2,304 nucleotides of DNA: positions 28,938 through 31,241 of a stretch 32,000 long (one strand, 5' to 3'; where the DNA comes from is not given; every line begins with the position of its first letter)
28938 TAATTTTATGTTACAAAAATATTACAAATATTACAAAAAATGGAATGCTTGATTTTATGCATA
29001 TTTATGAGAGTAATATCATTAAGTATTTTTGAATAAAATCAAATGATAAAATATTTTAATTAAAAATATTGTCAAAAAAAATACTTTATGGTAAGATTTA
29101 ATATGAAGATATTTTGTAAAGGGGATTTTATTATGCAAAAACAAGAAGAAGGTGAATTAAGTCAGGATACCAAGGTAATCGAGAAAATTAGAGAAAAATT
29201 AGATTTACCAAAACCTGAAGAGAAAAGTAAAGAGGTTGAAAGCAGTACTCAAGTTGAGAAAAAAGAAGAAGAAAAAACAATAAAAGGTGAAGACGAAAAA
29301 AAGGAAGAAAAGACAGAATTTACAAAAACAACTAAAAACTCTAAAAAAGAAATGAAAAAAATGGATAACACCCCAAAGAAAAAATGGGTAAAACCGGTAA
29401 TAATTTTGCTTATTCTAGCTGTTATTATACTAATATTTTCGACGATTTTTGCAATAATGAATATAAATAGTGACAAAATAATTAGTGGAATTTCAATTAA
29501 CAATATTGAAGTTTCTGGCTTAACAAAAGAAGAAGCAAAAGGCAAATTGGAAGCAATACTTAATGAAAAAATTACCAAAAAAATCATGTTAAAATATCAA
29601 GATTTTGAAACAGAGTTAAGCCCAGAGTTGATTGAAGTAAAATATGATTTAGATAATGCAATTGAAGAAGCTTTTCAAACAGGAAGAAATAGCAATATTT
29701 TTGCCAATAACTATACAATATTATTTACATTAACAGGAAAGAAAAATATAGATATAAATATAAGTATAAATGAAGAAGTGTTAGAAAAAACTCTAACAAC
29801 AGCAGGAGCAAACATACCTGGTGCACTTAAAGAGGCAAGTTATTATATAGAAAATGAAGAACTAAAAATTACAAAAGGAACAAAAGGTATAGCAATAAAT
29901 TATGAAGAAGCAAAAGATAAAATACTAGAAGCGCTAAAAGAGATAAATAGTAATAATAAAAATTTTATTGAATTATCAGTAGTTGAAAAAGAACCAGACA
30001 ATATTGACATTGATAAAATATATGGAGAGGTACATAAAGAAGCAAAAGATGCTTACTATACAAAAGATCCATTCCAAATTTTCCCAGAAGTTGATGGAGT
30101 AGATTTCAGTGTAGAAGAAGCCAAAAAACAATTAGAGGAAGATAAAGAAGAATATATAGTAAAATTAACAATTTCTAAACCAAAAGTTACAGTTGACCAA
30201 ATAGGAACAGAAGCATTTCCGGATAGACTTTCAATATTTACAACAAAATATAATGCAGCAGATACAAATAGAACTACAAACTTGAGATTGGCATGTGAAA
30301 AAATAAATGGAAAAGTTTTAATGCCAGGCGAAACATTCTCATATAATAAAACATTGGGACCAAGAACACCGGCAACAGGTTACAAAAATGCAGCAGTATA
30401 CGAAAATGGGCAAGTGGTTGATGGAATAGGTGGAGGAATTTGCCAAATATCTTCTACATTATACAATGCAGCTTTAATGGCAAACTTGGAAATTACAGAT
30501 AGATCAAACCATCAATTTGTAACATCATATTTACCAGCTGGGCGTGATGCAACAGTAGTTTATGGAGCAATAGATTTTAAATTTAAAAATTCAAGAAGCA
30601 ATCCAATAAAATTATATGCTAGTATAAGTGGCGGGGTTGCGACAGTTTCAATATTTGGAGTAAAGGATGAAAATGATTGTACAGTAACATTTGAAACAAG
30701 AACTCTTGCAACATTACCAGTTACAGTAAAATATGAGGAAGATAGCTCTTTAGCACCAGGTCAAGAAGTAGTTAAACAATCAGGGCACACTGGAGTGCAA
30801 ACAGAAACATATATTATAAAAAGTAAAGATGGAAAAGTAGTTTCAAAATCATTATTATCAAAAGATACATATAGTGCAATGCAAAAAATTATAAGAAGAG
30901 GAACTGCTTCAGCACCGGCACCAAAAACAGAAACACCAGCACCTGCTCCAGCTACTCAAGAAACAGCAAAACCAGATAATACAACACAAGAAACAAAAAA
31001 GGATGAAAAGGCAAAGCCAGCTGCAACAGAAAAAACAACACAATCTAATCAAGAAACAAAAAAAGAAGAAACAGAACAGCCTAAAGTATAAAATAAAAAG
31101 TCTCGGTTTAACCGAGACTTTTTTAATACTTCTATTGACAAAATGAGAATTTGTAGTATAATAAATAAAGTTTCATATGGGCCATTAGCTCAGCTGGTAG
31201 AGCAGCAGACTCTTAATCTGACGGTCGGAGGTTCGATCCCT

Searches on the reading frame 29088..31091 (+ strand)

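Call 11: search_protein_families(library=pfam, proteins=[window:29088-31091:+], max_evalue=0.001)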
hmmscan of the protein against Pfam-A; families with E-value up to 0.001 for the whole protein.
window:29088-31091:+ (667 aa): 3 families
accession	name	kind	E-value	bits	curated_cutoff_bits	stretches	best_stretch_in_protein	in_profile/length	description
PF04294.18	VanW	-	4.9e-52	175.3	27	1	394-522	1-129/130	VanW like protein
PF07501.17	G5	-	7.4e-16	58.6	23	1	542-606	9-74/75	G5 domain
PF12229.13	PG_binding_4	-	1.5e-14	54.6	22.1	1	177-286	3-111/117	Putative peptidoglycan binding domain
